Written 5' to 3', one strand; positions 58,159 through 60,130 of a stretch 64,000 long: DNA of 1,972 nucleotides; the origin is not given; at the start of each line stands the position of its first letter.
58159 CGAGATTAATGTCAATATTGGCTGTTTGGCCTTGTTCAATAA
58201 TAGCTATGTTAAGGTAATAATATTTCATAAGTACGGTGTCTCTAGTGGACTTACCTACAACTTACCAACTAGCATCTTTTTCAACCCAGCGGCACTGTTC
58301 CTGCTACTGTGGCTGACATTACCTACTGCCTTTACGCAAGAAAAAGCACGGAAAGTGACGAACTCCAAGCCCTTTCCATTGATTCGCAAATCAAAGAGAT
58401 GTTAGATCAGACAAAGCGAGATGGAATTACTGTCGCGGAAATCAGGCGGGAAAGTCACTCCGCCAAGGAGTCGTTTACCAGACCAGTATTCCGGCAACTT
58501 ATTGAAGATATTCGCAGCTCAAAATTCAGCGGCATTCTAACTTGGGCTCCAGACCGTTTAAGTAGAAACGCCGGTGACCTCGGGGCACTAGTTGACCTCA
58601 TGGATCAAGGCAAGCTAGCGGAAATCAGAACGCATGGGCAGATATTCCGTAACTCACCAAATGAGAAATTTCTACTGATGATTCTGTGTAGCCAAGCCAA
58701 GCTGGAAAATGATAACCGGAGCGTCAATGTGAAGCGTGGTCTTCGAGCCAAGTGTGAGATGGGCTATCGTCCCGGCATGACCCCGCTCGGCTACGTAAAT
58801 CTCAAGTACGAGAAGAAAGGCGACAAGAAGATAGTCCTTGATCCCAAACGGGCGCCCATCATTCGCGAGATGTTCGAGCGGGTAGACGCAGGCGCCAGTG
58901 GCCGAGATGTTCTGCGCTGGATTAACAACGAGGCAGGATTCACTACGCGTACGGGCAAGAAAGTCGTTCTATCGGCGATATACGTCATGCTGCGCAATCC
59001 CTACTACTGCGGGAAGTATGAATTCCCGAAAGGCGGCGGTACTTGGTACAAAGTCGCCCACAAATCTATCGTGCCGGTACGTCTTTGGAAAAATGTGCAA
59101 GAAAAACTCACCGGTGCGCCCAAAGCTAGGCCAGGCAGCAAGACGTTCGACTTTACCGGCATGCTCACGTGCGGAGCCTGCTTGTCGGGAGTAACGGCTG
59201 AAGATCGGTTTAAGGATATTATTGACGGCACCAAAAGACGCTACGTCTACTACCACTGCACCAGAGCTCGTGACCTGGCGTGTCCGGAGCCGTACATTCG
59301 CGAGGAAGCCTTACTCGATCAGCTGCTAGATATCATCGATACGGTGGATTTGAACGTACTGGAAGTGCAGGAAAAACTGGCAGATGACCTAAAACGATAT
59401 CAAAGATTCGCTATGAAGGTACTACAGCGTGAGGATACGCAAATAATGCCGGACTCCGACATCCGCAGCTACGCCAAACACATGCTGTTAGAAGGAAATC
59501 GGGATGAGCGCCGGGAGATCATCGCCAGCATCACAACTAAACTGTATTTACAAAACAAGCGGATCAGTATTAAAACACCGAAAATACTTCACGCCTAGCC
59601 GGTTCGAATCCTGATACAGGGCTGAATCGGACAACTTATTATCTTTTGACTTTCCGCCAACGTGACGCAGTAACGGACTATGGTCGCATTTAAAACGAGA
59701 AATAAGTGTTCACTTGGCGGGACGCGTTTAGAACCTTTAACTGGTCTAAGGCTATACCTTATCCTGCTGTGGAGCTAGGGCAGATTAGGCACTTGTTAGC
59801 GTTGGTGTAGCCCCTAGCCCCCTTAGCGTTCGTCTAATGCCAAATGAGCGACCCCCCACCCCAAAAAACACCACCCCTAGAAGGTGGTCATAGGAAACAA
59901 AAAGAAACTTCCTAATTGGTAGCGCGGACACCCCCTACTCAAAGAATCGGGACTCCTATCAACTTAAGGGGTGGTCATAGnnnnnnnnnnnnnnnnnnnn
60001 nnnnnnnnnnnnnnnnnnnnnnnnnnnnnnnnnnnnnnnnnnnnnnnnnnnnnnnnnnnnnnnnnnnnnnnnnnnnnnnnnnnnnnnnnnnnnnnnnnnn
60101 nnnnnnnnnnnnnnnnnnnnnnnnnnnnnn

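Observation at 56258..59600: Island-type junction: repeat array, tandem tRNA-Ala(GGC)/tRNA-Ala(UGC), GC-rich ligase gene, large serine recombinase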

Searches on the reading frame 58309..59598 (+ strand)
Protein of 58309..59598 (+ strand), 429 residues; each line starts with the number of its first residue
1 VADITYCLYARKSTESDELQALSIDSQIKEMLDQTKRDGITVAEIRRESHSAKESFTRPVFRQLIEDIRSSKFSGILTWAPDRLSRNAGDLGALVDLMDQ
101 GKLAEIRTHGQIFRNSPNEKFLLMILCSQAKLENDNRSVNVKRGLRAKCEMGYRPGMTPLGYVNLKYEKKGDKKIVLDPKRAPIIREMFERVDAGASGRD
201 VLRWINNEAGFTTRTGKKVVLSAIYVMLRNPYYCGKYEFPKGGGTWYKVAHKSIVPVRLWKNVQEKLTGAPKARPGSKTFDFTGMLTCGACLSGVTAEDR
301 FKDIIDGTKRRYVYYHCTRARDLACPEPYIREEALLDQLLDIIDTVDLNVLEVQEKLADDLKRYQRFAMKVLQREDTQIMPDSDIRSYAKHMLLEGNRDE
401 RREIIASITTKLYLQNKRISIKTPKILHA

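Call 9: search_protein_families(library=pfam, proteins=[window:58309-59598:+], max_evalue=0.01)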
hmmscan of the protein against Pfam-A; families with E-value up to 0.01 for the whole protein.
window:58309-59598:+ (429 aa): 4 families
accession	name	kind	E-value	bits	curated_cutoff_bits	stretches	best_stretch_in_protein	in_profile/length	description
PF00239.26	Resolvase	-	1.8e-19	70.7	23.3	1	8-152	3-143/145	Resolvase, N terminal domain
PF07508.19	Recombinase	-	1.8e-13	51.1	21.1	1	179-268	1-100/102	Recombinase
PF13408.12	Zn_ribbon_recom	-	3.9e-07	30.8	25.3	1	282-341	2-55/58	Recombinase zinc beta ribbon domain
PF24657.1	DUF7646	-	0.00022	21.6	27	0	12-47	3-38/85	Domain of unknown function (DUF7646)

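Call 21: search_protein_families(library=ncbifam, proteins=[window:58309-59598:+], max_evalue=0.01)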
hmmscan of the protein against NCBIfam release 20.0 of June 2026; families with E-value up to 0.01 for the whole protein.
window:58309-59598:+ (429 aa): 6 families
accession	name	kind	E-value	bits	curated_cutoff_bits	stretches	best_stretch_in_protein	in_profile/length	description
NF047343.1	SCCmet_CcrB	equivalog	3.3e-35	121.8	900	1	7-345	10-366/542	cassette chromosome recombinase CcrB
NF041201.1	recomb_XisF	equivalog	1.7e-19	70.2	375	1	55-328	43-337/465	fdxN element excision recombinase XisF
NF047347.1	SCCmet_CcrC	equivalog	2.9e-14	52.5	900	1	7-240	6-241/558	cassette chromosome recombinase CcrC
NF047344.1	SCCmet_CcrA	equivalog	8.6e-11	41.6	700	1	9-342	7-320/442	cassette chromosome recombinase CcrA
NF049883.1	resolv_YneB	equivalog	1.7e-09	37.4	175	1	7-156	3-150/211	YneB family resolvase-like protein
NF033518.0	transpos_IS607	equivalog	0.00079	19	110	1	7-86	57-132/187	IS607 family transposase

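Call 22: find_encoding_contigs(protein=window:58309-59598:+, flank=10000, max_places=10)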
Protein window:58309-59598:+ (429 aa): 5 contigs read that carry it; 3 places shown.
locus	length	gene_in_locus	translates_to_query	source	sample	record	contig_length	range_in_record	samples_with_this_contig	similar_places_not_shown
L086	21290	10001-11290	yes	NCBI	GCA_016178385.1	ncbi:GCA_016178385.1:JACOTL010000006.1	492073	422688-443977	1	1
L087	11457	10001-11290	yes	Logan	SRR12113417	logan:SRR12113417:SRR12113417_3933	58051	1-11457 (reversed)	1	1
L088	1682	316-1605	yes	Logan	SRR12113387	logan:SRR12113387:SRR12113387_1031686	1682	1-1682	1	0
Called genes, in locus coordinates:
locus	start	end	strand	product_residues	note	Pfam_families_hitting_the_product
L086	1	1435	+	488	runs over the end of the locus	PF01336:tRNA_anti-codon, PF00152:tRNA-synt_2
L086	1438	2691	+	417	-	PF02403:Seryl_tRNA_N, PF00587:tRNA-synt_2b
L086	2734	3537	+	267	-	PF08478:POTRA_1 (weak), PF03799:FtsQ_DivIB_C (weak)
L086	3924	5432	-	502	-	PF13231:PMT_2 (weak)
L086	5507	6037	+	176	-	-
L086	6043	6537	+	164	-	PF04138:GtrA_DPMS_TM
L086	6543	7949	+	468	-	PF05496:RuvB_N (weak), PF06068:TIP49 (faint), PF13177:DNA_pol3_delta2, PF13604:AAA_30 (faint), PF00004:AAA, PF07728:AAA_5 (weak), PF13173:AAA_14 (faint), PF13177:DNA_pol3_delta2, +3 more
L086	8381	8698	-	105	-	-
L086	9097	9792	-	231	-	PF09414:RNA_ligase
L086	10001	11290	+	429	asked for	PF00239:Resolvase, PF07508:Recombinase, PF13408:Zn_ribbon_recom (weak)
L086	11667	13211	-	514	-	-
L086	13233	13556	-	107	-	-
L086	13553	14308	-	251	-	PF12705:PDDEXK_1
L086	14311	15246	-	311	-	PF14088:DUF4268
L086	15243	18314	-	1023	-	PF02384:N6_Mtase, PF20473:MmeI_Mtase, PF07669:Eco57I, PF12950:TaqI_C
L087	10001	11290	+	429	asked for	PF00239:Resolvase, PF07508:Recombinase, PF13408:Zn_ribbon_recom (weak)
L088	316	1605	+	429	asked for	PF00239:Resolvase, PF07508:Recombinase, PF13408:Zn_ribbon_recom (weak)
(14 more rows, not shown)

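Call 65: find_related_loci(query=window:58309-59598:+, collection=viral_contigs, flank=6000)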
Query window:58309-59598:+ (429 aa) in viral_contigs; peptide patterns used: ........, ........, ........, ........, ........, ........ (x = any residue, [..] = any of these).
19 stretches matched a pattern; 13 encode a relative of the query (tblastn E <= 1e-3); 13 distinct loci.
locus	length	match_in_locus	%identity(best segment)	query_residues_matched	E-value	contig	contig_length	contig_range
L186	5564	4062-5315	50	4-419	2e-139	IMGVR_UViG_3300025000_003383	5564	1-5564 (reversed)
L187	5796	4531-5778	48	6-420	4e-128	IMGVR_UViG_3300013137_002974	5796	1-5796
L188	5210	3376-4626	48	1-419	1e-128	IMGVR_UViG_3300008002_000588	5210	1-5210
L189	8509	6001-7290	45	4-421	1e-120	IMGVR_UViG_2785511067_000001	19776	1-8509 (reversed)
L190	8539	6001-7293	46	3-421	3e-124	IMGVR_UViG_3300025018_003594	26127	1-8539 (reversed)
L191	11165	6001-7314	44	4-428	1e-115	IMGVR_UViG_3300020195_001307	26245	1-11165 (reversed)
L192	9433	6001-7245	45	4-421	2e-115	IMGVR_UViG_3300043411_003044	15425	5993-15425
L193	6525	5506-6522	52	4-344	9e-113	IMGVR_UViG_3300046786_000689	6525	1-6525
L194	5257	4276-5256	54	4-332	1e-112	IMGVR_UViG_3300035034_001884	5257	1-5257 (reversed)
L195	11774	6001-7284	43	3-423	4e-110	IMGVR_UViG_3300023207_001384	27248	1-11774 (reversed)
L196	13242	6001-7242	47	4-419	6e-121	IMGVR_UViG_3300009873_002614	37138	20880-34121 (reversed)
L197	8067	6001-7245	45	4-421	4e-117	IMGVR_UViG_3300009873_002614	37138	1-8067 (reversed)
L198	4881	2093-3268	22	10-362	5e-12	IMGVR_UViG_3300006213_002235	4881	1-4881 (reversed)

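Call 80: search_protein_families(library=phrogs, proteins=[window:58309-59598:+], max_evalue=0.001)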
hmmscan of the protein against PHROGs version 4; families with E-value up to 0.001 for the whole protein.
window:58309-59598:+ (429 aa): 2 families
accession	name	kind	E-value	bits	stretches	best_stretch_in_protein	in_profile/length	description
phrog_95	-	integration and excision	8.3e-62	210.7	1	5-355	89-445/651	integrase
phrog_125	-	DNA, RNA and nucleotide metabolism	8.6e-18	65.8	1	5-233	21-205/254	DNA invertase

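Call 100: search_protein_families(library=phrogs, proteins=[L186:23-799:+, L186:768-1211:+, L186:1204-2733:+, L186:2780-3631:-, L186:3759-3968:+], max_evalue=0.001)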
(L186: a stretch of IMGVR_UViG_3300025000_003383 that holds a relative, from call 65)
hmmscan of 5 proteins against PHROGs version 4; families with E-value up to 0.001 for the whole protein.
L186:23-799:+ (258 aa): 7 families
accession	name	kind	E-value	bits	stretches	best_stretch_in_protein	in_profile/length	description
phrog_498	-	other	5.7e-30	105.4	1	1-254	218-429/633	DNA methyltransferase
phrog_67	-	other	1.4e-27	98.1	1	4-253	141-351/743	DNA methyltransferase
phrog_3008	-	other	7.9e-18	65.6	1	186-253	152-219/244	DNA methyltransferase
phrog_23085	-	unknown function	4.8e-12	46.7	1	160-255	21-115/138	-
phrog_18293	-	other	1.1e-07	32.9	1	161-253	27-115/119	methyltransferase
phrog_8769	-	other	1.5e-05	25.8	1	199-247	7-55/71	methyltransferase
phrog_6952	-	other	0.00059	20.7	0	188-228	118-158/181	DNA methyltransferase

L186:768-1211:+ (147 aa): 7 families
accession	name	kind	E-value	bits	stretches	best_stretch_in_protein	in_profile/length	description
phrog_309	-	head and packaging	4.6e-10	41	1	35-129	161-275/319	terminase small subunit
phrog_4102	-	head and packaging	6.7e-08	33.9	1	19-107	18-112/166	terminase small subunit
phrog_4044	-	head and packaging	8e-08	33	1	15-66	23-74/180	terminase small subunit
phrog_24579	-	head and packaging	1.2e-05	26.3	1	5-63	6-62/126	terminase small subunit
phrog_157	-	integration and excision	3.8e-05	23.9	1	8-66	189-252/580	transposase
phrog_14982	-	unknown function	0.00017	22.7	1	21-71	15-69/182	-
phrog_2538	-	head and packaging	0.0002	22.5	1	19-126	5-122/129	terminase small subunit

L186:1204-2733:+ (509 aa): 7 families
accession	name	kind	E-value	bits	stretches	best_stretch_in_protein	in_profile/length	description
phrog_38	-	head and packaging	2.1e-83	282.3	1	17-474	259-713/760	terminase large subunit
phrog_14112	-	unknown function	3.3e-13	50.7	1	60-193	104-238/247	-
phrog_4758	-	head and packaging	2.6e-11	44.3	1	18-230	12-223/243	terminase large subunit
phrog_5573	-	head and packaging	7.3e-11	43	1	264-462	39-232/250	terminase large subunit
phrog_17672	-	head and packaging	1.1e-09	38.7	1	45-192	53-197/395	terminase large subunit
phrog_979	-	head and packaging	5.4e-05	23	1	290-459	416-594/642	terminase large subunit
phrog_28155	-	head and packaging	0.00088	20.2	0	61-209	62-198/260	terminase large subunit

L186:2780-3631:- (283 aa): 0 families

L186:3759-3968:+ (69 aa): 22 families
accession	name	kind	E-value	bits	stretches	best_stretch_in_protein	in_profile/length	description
phrog_8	-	transcription regulation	1.9e-15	58.1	1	3-67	69-133/346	transcriptional regulator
phrog_3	-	transcription regulation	9.9e-13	49.6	1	6-67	84-141/430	transcriptional repressor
phrog_4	-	transcription regulation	1e-12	48.8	1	7-67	129-189/400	transcriptional repressor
phrog_5823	-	transcription regulation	4.4e-12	46.9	1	10-66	6-63/404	transcriptional regulator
phrog_7241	-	transcription regulation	6.1e-12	46.7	1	14-67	65-118/122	transcriptional regulator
phrog_2439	-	transcription regulation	3.6e-11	43.6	1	10-67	7-64/367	transcriptional regulator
phrog_1373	-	transcription regulation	2.3e-10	41.7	1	11-69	64-122/166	transcriptional regulator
phrog_2328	-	transcription regulation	4.8e-08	33.9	1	9-66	14-71/128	transcriptional repressor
phrog_1468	-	transcription regulation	8.4e-08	32.7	1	9-65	6-61/67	transcriptional repressor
phrog_2967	-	transcription regulation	3e-07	31.2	1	11-65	11-65/225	transcriptional regulator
phrog_2104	-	unknown function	6.4e-07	30.5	1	5-63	34-92/103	-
phrog_7396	-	unknown function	7.3e-07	30.1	1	3-67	8-75/227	-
phrog_2339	-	DNA, RNA and nucleotide metabolism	2.2e-06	28.6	1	3-67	18-83/98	HTH DNA binding protein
phrog_6831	-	transcription regulation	2.8e-06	28.2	1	21-63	16-59/68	transcriptional regulator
phrog_955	-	DNA, RNA and nucleotide metabolism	9.4e-06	26.4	1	9-61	23-75/142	HTH DNA binding protein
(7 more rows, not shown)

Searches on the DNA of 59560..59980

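Call 73: search_rna_families(source=window, start=59560, end=59980, threshold=evalue, max_evalue=10, show_alignments=5)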
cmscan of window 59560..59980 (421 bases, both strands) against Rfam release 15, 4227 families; matches with E-value up to 10: 1.
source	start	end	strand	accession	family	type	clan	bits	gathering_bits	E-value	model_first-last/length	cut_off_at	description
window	59564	59626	-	RF00314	snoZ182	Gene; snRNA; snoRNA; CD-box;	-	18.2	80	0.95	21-84/92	no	Small nucleolar RNA Z182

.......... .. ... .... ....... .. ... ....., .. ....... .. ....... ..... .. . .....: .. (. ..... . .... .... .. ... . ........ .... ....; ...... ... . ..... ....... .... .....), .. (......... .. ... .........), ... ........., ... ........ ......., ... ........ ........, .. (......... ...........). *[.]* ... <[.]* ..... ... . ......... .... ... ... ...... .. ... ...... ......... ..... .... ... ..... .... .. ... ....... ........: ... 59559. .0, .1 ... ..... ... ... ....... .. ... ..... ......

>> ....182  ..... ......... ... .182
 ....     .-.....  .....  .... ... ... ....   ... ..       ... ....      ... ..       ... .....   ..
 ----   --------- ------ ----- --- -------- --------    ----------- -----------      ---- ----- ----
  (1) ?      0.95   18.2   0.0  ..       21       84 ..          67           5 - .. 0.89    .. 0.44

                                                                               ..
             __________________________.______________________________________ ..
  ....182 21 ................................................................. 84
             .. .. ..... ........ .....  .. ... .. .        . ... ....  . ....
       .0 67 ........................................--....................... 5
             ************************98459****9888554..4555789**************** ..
